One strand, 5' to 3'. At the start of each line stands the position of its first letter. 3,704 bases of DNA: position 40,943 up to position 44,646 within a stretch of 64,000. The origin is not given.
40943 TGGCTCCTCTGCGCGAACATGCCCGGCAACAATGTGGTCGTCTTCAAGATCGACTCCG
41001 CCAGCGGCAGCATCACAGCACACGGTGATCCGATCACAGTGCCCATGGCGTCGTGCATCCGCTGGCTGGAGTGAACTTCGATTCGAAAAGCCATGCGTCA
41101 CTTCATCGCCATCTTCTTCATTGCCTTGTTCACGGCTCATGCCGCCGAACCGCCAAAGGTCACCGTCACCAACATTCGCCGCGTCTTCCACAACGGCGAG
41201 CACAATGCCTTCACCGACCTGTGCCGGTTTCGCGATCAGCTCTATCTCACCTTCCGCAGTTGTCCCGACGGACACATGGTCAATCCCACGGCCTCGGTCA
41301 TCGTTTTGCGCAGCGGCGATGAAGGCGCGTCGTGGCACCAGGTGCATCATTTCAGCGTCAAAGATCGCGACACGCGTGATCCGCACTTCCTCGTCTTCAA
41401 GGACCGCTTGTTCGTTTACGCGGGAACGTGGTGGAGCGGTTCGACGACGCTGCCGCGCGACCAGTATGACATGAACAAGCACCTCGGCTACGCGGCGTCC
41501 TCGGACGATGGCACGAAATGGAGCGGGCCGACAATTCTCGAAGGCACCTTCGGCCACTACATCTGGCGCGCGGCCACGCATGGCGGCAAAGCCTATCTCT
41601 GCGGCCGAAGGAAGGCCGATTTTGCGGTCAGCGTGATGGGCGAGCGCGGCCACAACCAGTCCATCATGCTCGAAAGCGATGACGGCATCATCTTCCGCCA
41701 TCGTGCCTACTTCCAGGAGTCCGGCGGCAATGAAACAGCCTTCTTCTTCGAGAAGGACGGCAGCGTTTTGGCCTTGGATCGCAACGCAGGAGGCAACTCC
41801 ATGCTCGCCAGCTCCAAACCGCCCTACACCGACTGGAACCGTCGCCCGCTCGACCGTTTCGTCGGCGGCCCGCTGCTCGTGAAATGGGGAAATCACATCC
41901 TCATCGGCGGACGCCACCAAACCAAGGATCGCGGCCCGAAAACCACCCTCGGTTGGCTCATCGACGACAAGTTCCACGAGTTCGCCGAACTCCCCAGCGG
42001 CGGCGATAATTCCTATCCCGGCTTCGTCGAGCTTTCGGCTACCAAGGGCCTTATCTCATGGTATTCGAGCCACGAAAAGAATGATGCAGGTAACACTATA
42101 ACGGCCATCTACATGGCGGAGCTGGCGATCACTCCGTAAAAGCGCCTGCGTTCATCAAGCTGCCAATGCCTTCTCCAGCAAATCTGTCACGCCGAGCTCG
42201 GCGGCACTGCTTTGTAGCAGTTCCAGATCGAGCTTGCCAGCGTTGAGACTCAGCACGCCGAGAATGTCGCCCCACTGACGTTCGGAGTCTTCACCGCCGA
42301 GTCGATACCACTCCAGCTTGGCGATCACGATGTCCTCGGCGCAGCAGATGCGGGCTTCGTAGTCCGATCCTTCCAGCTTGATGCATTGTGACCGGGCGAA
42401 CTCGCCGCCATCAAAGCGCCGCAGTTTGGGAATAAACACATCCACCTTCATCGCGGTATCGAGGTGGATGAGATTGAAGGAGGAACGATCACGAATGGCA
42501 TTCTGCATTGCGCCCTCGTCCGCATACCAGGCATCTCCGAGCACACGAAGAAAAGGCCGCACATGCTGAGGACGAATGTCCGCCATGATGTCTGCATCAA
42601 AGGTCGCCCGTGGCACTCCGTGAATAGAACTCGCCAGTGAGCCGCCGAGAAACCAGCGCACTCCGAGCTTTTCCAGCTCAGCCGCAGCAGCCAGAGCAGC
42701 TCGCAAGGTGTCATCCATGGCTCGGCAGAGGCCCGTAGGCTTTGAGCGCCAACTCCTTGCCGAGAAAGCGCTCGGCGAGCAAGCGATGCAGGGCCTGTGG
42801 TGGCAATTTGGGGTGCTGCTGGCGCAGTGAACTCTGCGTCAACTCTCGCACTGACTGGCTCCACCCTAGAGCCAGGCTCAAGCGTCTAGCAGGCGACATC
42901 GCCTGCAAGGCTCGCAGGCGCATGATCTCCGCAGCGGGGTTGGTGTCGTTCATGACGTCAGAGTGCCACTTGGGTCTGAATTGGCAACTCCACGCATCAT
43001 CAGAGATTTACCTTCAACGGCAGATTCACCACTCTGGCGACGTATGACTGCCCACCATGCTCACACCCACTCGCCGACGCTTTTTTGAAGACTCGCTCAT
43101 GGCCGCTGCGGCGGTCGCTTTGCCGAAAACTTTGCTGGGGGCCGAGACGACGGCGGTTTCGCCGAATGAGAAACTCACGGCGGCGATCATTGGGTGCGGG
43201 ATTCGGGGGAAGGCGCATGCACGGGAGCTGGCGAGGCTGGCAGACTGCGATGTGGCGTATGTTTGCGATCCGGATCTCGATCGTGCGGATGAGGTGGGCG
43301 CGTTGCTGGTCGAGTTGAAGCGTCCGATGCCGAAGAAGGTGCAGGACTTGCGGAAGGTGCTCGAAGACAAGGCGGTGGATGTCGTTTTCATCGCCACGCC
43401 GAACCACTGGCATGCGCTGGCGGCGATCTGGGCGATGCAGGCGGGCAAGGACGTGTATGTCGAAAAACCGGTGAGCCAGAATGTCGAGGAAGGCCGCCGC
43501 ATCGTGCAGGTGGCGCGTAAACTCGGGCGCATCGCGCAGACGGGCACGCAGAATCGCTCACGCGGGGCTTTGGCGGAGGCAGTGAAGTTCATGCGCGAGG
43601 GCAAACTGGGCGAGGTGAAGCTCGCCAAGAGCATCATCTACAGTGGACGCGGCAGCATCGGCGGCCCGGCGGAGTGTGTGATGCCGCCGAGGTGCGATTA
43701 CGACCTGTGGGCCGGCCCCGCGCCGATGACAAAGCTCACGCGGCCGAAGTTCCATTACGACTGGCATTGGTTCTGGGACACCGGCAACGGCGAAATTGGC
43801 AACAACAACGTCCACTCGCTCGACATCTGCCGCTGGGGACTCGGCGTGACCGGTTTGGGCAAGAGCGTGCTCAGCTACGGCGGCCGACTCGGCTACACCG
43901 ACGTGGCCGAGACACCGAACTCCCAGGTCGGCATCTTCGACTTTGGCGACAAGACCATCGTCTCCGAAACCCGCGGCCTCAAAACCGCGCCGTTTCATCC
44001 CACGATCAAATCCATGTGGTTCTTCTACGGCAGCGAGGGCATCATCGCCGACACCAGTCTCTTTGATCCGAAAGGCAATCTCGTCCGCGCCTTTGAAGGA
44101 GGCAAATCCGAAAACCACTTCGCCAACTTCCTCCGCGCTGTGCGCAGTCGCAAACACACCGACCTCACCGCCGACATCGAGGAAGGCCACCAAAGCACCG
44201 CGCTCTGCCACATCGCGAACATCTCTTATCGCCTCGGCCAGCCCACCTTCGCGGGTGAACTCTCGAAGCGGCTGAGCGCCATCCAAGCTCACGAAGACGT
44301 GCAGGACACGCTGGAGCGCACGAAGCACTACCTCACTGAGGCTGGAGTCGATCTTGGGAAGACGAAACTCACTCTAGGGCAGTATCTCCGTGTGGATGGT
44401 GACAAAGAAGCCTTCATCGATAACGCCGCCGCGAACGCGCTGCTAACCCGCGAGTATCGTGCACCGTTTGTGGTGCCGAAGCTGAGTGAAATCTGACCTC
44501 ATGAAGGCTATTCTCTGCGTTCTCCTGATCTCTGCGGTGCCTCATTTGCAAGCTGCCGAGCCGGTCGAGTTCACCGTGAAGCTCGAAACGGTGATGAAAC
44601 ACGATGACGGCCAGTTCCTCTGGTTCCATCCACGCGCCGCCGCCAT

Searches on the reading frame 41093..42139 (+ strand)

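Call 60: search_protein_families(library=pfam, max_evalue=0.001, proteins=[window:41093-42139:+])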
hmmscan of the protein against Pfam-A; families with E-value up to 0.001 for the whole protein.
window:41093-42139:+ (348 aa): 1 family
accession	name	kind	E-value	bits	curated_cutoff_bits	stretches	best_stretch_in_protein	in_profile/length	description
PF13088.12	BNR_2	-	0.00013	21.9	31.4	0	128-241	79-191/277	BNR repeat-like domain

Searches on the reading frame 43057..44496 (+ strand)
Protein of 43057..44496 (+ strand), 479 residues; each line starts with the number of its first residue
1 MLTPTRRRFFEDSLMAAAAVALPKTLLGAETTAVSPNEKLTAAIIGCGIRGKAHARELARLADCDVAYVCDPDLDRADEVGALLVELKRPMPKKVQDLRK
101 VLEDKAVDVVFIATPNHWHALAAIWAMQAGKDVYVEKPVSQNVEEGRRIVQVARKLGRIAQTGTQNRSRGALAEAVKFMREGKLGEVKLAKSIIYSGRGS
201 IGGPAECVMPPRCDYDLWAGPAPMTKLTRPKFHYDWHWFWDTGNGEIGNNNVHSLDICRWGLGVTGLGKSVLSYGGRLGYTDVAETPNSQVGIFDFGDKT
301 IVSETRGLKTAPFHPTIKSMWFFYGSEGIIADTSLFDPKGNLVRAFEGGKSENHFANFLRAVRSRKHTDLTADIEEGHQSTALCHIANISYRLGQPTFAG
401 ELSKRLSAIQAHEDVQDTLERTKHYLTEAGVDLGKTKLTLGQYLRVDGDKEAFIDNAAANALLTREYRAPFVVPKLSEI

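Call 60: search_protein_families(library=pfam, max_evalue=0.001, proteins=[window:43057-44496:+])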
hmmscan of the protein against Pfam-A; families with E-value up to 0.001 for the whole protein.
window:43057-44496:+ (479 aa): 2 families
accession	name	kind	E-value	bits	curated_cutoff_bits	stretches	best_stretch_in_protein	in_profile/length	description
PF01408.29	GFO_IDH_MocA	-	2.6e-21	76.9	24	1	42-163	3-119/120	Oxidoreductase family, NAD-binding Rossmann fold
PF19051.5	GFO_IDH_MocA_C2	-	7e-15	55.7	23.3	1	208-262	47-101/254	Oxidoreductase family, C-terminal alpha/beta domain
